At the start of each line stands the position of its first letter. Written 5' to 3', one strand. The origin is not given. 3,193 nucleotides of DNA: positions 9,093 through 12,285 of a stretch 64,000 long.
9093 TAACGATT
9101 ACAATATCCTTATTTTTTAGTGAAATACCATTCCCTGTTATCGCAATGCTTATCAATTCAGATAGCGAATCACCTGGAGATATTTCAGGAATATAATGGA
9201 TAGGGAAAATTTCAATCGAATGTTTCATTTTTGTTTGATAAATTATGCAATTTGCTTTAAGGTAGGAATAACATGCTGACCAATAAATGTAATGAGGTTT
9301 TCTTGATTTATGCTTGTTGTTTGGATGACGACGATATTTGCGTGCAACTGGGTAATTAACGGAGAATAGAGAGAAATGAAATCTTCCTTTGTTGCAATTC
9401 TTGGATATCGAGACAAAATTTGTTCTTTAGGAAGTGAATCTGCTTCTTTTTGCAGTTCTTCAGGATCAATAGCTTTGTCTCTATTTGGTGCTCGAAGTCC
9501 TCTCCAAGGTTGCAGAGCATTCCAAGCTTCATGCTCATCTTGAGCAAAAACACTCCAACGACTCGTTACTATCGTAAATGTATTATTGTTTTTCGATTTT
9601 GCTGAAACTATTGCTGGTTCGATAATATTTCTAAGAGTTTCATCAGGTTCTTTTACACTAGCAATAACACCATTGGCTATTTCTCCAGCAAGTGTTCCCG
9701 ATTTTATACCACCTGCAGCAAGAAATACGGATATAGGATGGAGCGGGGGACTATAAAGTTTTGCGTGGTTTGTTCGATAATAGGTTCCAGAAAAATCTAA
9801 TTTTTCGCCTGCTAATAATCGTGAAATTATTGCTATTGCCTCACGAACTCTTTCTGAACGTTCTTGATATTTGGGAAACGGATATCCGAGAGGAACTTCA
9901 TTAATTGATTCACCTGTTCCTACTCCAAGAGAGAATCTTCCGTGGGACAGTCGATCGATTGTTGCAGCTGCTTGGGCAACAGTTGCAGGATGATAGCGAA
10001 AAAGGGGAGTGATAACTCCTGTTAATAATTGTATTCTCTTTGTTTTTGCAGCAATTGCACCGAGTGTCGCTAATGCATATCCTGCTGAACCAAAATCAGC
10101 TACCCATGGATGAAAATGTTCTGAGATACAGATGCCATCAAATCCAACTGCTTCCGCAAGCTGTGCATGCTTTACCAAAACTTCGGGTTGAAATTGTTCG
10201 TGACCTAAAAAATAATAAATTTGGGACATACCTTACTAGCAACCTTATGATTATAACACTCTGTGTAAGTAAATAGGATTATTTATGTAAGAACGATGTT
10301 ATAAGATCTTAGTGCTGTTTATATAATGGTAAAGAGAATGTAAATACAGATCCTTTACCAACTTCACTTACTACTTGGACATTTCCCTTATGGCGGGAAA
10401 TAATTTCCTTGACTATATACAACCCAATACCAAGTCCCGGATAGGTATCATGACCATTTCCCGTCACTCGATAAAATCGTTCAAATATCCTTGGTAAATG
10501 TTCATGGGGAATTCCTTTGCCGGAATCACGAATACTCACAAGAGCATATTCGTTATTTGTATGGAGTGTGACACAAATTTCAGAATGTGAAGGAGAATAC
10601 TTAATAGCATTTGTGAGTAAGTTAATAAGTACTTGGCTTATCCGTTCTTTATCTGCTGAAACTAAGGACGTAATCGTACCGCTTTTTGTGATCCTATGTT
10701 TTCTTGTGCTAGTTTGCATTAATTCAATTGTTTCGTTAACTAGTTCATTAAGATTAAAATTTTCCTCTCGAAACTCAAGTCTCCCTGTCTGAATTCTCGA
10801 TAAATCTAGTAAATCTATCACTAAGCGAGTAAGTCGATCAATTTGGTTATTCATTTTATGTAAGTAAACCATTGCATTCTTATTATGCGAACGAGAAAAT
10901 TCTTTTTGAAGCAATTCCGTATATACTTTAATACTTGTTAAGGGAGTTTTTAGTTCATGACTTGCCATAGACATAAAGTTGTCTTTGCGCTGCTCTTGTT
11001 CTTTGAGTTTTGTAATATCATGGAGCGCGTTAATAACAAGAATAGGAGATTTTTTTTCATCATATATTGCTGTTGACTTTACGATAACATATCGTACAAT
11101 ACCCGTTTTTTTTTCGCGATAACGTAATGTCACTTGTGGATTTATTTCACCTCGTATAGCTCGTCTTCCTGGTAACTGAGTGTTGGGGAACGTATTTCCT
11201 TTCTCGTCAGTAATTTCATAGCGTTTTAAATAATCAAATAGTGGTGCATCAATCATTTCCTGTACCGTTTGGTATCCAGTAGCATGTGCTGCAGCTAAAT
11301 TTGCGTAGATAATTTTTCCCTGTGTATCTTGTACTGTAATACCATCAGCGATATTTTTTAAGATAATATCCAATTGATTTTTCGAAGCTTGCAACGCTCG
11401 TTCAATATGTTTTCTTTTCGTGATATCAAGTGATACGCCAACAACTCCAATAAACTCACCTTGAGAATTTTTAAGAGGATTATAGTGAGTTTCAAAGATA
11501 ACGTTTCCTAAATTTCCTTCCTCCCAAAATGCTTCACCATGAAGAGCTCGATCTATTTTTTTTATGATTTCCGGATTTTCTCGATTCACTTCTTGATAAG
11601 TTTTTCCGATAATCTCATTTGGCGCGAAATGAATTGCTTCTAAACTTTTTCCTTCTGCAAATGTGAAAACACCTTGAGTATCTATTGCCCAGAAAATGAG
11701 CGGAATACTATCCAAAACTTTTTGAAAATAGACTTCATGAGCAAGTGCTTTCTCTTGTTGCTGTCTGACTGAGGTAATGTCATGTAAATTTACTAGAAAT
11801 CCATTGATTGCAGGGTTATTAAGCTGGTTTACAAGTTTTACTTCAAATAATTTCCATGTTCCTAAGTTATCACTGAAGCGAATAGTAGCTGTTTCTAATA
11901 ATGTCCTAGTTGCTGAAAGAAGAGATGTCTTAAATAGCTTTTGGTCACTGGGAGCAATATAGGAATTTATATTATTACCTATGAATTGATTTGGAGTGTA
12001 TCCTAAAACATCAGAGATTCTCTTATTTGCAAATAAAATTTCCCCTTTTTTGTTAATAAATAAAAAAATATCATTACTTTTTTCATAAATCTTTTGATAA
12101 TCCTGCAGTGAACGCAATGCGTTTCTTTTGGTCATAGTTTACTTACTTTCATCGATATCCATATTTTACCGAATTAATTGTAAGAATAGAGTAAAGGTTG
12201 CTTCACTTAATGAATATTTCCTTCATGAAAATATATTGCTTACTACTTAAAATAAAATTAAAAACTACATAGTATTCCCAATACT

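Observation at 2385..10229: Compact coenzyme F420 island (cofC-cofD-cofE plus three F420-dependent LLM oxidoreductases) with GC content distinct from its low-GC host context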

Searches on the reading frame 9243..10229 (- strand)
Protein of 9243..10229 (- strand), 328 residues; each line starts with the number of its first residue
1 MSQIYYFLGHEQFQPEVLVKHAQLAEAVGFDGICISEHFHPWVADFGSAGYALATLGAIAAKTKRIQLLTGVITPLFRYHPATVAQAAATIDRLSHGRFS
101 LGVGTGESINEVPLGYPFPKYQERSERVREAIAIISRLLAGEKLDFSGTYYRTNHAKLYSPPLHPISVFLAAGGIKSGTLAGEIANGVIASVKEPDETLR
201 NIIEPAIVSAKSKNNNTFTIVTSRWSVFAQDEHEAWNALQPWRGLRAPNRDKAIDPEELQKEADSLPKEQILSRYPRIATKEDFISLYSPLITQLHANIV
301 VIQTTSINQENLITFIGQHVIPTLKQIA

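Call 3: search_protein_families(library=pfam, proteins=[window:9243-10229:-], max_evalue=0.01)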
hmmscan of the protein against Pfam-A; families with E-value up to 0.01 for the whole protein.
window:9243-10229:- (328 aa): 1 family
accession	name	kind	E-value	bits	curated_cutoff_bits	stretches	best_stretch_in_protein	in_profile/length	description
PF00296.26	Bac_luciferase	-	1.7e-48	166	27.9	1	11-260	18-258/314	Luciferase-like monooxygenase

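Call 4: search_protein_families(library=ncbifam, proteins=[window:9243-10229:-], max_evalue=0.01)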
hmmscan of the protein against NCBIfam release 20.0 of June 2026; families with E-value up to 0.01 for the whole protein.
window:9243-10229:- (328 aa): 33 families (the best 25 are shown)
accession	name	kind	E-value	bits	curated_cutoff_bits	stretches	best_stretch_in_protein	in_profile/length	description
TIGR03557.1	F420_G6P_family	subfamily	1.3e-62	211.8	210.4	1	6-325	3-315/316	TIGR03557 family F420-dependent LLM class oxidoreductase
TIGR03554.1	F420_G6P_DH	equivalog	3.6e-54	184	420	1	6-324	6-330/331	glucose-6-phosphate dehydrogenase (coenzyme-F420)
TIGR04465.1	ArgArg_F420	equivalog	3.9e-54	184.1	470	1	6-275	50-316/364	F420-dependent hydroxymycolic acid dehydrogenase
TIGR03885.1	flavin_revert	hypoth_equivalog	1.7e-52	178.6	398.7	1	5-324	2-315/315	TIGR03885 family FMN-dependent LLM class oxidoreductase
TIGR03560.1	F420_Rv1855c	subfamily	1.6e-31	109.9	231.4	1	11-176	9-178/227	TIGR03560 family F420-dependent LLM class oxidoreductase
TIGR03619.1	F420_Rv2161c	subfamily_domain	5e-30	104.9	166.9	1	20-223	2-217/247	TIGR03619 family F420-dependent LLM class oxidoreductase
NF002619.0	PRK02271.1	equivalog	3.4e-27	95.6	276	1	16-239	14-226/329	5,10-methylenetetrahydromethanopterin reductase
TIGR03555.1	F420_mer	equivalog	1.1e-24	87.5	348.7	1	16-204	12-191/325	5,10-methylenetetrahydromethanopterin reductase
TIGR03621.1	F420_MSMEG_2516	subfamily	7.8e-24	84.3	213.15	1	16-188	14-173/295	TIGR03621 family F420-dependent LLM class oxidoreductase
TIGR03564.1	F420_MSMEG_4879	subfamily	9.9e-23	81.1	234.25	1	18-214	1-185/265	TIGR03564 family F420-dependent LLM class oxidoreductase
TIGR04024.1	F420_NP1902A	hypoth_equivalog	5.8e-22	77.9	345.4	1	14-195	13-183/330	TIGR04024 family LLM class F420-dependent oxidoreductase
TIGR03559.1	F420_Rv3520c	subfamily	1.4e-20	73.6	335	1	18-241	15-241/325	LLM class F420-dependent oxidoreductase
TIGR04021.1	LLM_DMSO2_sfnG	equivalog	1.8e-19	70.3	382.95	1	13-240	25-250/350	dimethylsulfone monooxygenase SfnG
TIGR04020.1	seco_metab_LLM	subfamily_domain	1.4e-18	67.1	244.45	1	15-192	18-192/341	MupA/Atu3671 family FMN-dependent luciferase-like monooxygenase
TIGR03857.1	F420_MSMEG_2249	hypoth_equivalog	2.9e-18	66.2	218.4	1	6-190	4-176/329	TIGR03857 family LLM class F420-dependent oxidoreductase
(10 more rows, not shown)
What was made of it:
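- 9243..10229 (-): LLM3: luciferase-like F420-dependent oxidoreductase of the Fgd/fHMAD-like family. It is the first gene of the conserved five-gene module. Family scores: TIGR03557 211.8 bits (cut-off 210.4); Pfam PF00296 166 bits (calls 3, 4).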

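Call 54: search_solved_structures(query=window:9243-10229:-, max_evalue=1e-10, show_alignments=2)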
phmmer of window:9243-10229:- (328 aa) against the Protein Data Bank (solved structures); distinct sequences matched with E-value up to 1e-10: 14.
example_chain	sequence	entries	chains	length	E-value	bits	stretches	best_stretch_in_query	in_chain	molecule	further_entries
5lxe_A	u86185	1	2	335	1.2e-51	178.9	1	6-325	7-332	F420-dependent glucose-6-phosphate dehydrogenase 1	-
9fp4_A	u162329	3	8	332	2.6e-49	171.3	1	7-275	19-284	F420-dependent hydroxymycolic acid dehydrogenase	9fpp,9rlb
3b4y_A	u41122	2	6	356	3.1e-49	171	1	6-323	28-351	PROBABLE F420-DEPENDENT GLUCOSE-6-PHOSPHATE DEHYDROGENASE FGD1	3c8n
9hav_A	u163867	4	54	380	1.6e-45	158.8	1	2-325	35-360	Luciferase family protein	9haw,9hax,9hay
1rhc_A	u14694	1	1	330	1.9e-38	135.6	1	2-284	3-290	F420-dependent alcohol dehydrogenase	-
8qpm_A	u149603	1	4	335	1.2e-19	73.9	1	21-197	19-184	5,10-methylenetetrahydromethanopterin reductase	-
8qq8_A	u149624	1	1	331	1.9e-19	73.2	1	21-197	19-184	5,10-methylenetetrahydromethanopterin reductase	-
8qpl_A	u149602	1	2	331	2e-19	73.1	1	21-197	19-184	5,10-methylenetetrahydromethanopterin reductase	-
1f07_A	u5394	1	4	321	1.2e-15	60.7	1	16-197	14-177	COENZYME F420-DEPENDENT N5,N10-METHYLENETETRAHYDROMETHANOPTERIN REDUCTASE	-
3rao_A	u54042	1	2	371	2.2e-15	59.9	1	20-176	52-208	Putative Luciferase-like Monooxygenase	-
1z69_A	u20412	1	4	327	1.2e-13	54.1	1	20-213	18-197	Coenzyme F420-dependent N(5),N(10)-methylenetetrahydromethanopterin reductase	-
1ezw_A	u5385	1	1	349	4.1e-13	52.4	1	30-232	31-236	COENZYME F420-DEPENDENT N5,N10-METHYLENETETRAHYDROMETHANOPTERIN REDUCTASE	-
7bip_A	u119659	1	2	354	4.8e-12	48.9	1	19-158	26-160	Luciferase-like monooxygenase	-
7jv3_A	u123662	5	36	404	2.7e-11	46.4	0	22-175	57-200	Alkanesulfonate monooxygenase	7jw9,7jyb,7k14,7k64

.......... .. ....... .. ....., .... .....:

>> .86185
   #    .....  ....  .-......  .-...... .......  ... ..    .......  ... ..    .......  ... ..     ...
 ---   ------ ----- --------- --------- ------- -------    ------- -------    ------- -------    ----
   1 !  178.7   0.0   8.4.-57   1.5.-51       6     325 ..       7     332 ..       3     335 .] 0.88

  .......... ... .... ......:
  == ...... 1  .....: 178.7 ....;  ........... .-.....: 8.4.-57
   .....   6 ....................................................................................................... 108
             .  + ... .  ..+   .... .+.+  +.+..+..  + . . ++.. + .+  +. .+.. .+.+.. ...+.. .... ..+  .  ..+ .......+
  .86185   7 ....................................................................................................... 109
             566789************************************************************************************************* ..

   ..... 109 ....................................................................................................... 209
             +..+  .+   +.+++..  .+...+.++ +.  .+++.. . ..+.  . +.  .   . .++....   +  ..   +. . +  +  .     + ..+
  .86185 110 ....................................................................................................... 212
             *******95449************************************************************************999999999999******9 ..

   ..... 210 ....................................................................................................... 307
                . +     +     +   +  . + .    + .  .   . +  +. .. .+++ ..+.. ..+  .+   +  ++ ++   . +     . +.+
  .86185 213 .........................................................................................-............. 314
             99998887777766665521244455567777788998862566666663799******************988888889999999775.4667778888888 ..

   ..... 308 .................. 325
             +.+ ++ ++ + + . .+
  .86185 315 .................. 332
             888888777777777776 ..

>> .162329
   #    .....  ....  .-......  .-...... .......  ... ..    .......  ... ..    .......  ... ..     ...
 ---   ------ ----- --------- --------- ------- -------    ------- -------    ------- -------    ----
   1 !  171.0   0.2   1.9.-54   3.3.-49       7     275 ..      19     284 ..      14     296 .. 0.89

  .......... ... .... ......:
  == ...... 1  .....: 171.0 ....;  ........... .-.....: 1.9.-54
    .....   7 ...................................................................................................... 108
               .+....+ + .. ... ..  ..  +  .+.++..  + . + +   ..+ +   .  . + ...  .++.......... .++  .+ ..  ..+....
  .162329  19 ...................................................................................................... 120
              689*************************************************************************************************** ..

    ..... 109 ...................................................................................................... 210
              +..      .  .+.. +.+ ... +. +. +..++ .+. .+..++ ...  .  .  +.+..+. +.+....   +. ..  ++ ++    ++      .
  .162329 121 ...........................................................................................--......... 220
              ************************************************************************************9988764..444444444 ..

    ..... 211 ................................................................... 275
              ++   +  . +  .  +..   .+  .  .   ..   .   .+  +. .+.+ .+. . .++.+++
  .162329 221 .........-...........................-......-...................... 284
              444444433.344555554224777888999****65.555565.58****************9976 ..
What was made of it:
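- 9243..10229 (-): His38, Trp42 and Glu107 are kept, but the Fgd Lys-His pair reads Asp-Lys (call 54).
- On Fgd, F420-dependent glucose-6-phosphate dehydrogenase (TIGR03554): Arg is kept (call 54).
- Checked: LLM3 lacks the Fgd Lys-His pair (call 54).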

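Call 67: find_related_loci(query=A2, collection=metagenome_contigs, flank=10000)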
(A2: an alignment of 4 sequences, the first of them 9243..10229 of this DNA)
Query A2 (328 aa) in metagenome_contigs; peptide patterns used: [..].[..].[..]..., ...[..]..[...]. (x = any residue, [..] = any of these).
544 stretches matched a pattern; 95 encode a relative of the query (tblastn E <= 1e-3); the best 80 are kept; 80 distinct loci.
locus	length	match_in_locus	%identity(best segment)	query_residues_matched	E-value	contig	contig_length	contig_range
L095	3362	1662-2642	66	1-327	1e-161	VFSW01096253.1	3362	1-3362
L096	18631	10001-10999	62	1-328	4e-141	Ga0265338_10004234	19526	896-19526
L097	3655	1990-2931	63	1-322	6e-144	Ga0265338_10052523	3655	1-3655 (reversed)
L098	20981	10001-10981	61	1-327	1e-138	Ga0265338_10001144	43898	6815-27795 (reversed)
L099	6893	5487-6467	61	1-327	7e-139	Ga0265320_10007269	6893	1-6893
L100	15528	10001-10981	62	1-327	2e-138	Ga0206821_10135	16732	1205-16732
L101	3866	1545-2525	59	1-327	1e-140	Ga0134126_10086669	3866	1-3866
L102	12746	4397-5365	57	1-326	1e-131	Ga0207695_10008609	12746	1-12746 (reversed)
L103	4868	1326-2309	56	1-328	7e-131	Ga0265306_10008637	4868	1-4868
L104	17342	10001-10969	57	1-327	4e-126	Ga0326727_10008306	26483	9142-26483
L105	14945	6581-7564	59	1-328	4e-126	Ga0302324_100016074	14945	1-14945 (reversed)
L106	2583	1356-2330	56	1-327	2e-132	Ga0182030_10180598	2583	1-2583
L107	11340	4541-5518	55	1-325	1e-125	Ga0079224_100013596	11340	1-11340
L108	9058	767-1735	56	1-327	5e-125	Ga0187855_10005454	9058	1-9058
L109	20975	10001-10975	56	1-327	5e-124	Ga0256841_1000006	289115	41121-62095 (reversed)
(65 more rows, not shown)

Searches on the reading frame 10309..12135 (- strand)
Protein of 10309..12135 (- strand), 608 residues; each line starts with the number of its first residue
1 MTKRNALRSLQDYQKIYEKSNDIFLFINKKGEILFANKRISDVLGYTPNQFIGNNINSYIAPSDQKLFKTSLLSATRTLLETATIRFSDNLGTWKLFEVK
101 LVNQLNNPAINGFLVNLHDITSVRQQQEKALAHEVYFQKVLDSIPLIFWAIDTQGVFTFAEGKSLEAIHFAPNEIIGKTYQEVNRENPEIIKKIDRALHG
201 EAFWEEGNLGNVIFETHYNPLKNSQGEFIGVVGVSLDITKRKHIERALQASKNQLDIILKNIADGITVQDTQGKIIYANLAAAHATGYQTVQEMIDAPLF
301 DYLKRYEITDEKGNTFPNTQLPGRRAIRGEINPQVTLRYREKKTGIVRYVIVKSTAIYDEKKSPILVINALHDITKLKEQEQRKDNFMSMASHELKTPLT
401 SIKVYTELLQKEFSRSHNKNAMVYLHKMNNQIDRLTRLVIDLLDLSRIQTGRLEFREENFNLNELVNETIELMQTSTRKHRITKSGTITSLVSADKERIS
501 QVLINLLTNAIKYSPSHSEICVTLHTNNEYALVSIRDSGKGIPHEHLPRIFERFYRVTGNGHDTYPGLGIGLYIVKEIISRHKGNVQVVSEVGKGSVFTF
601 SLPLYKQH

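Call 3: search_protein_families(library=pfam, proteins=[window:10309-12135:-], max_evalue=0.01)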
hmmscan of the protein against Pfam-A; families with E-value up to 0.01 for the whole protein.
window:10309-12135:- (608 aa): 13 families
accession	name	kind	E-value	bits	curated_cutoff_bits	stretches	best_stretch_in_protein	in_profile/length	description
PF02518.31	HATPase_c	-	1.5e-30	106.3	26.4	1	495-605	2-110/111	Histidine kinase-, DNA gyrase B-, and HSP90-like ATPase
PF08448.16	PAS_4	-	4.6e-28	98.1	23.1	3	141-242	1-109/110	PAS fold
PF00989.32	PAS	-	2.9e-23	82.5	22.6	2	12-120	2-113/113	PAS fold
PF13426.13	PAS_9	-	1.9e-21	76.7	27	2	264-376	2-103/103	PAS domain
PF00512.31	HisKA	-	8.9e-18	64.5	26.9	1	384-451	2-66/66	His Kinase A (phospho-acceptor) domain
PF13188.13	PAS_8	-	8.7e-13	48.1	21.8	1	258-306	6-53/65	PAS domain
PF08447.18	PAS_3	-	5.8e-07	30.1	25.6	1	33-98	1-69/89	PAS fold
PF18095.7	PAS_12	-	0.00013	22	22.6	1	7-54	44-90/153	UPF0242 C-terminal PAS-like domain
PF17202.10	sCache_3_3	-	0.00015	22.5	28.8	1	198-240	57-99/107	Single cache domain 3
PF14501.12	HATPase_c_5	-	0.00016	22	22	1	499-590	6-90/102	GHKL domain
PF17201.10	Cache_3-Cache_2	-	0.0009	19.1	27.7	1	193-249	139-196/299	Cache 3/Cache 2 fusion domain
PF24820.1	Diguanyl_cycl_sensor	-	0.0016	18.8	28.1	0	24-75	9-59/109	Diguanylate cyclase-like sensor domain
PF22673.2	MCP-like_PDC_1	-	0.0039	18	27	0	189-239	61-109/113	Methyl-accepting chemotaxis protein-like, first PDC sensor domain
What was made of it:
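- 10309..12135 (-): Histidine kinase with three PAS domains, 79 bp upstream of LLM3 on the same strand. It may be co-transcribed, but it is not part of the conserved module. Pfam finds PAS x3, HisKA and HATPase_c (call 3).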

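Call 4: search_protein_families(library=ncbifam, proteins=[window:10309-12135:-], max_evalue=0.01)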
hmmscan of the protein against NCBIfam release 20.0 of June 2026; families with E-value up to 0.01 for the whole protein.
window:10309-12135:- (608 aa): 88 families (the best 25 are shown)
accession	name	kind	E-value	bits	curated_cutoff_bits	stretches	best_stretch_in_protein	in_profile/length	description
NF046044.1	PnpS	equivalog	4.4e-86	289.3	400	3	247-603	49-390/390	two-component system histidine kinase PnpS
NF033092.0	HK_WalK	equivalog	1.5e-69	235.1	725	1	247-604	252-594/594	cell wall metabolism sensor histidine kinase WalK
TIGR02966.1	phoR_proteo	equivalog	2.7e-69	233.7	334.2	1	249-601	2-332/333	phosphate regulon sensor histidine kinase PhoR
NF008468.0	PRK11360.1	equivalog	2.7e-62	211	646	2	247-607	262-611/616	two-component system sensor histidine kinase AtoS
NF047874.1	MASE3_PAS_HK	subfamily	3.3e-62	211.2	560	2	235-605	247-626/655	MASE3 domain-containing sensor histidine kinase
NF041880.1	EPS_EpsF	equivalog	3.4e-54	184.2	900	2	369-603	259-492/492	response regulator EpsF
NF033093.1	HK_VicK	exception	6.7e-52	176.6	680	1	246-606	87-437/448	cell wall metabolism sensor histidine kinase VicK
NF045911.1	TCSHisKinNblS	equivalog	2e-49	168.4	1000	1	241-604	255-620/621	two-component system sensor histidine kinase NblS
NF041735.1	hist_kin_RppB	equivalog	2.3e-49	168.4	400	1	382-603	214-438/438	two-component system sensor histidine kinase RppB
NF006800.0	PRK09303.1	equivalog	9.6e-49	166.3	342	1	374-607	141-380/383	histidine kinase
NF045595.1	HK_scytonemin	equivalog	4.4e-47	160.8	865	2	352-605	386-636/637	scytonemin biosynthesis sensor histidine kinase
NF008235.0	PRK11006.1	equivalog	1.2e-42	146.3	390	1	371-603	191-422/431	phosphate regulon sensor histidine kinase PhoR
TIGR02956.1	TMAO_torS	equivalog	1.5e-42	145.8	676.5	1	381-606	461-684/967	TMAO reductase system sensor histidine kinase/response regulator TorS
TIGR01386.1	cztS_silS_copS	subfamily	5.9e-42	144.2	292.55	1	373-603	230-457/457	heavy metal sensor histidine kinase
NF040691.1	MtrAB_MtrB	equivalog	1.1e-41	143.4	450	1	372-605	259-493/507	MtrAB system histidine kinase MtrB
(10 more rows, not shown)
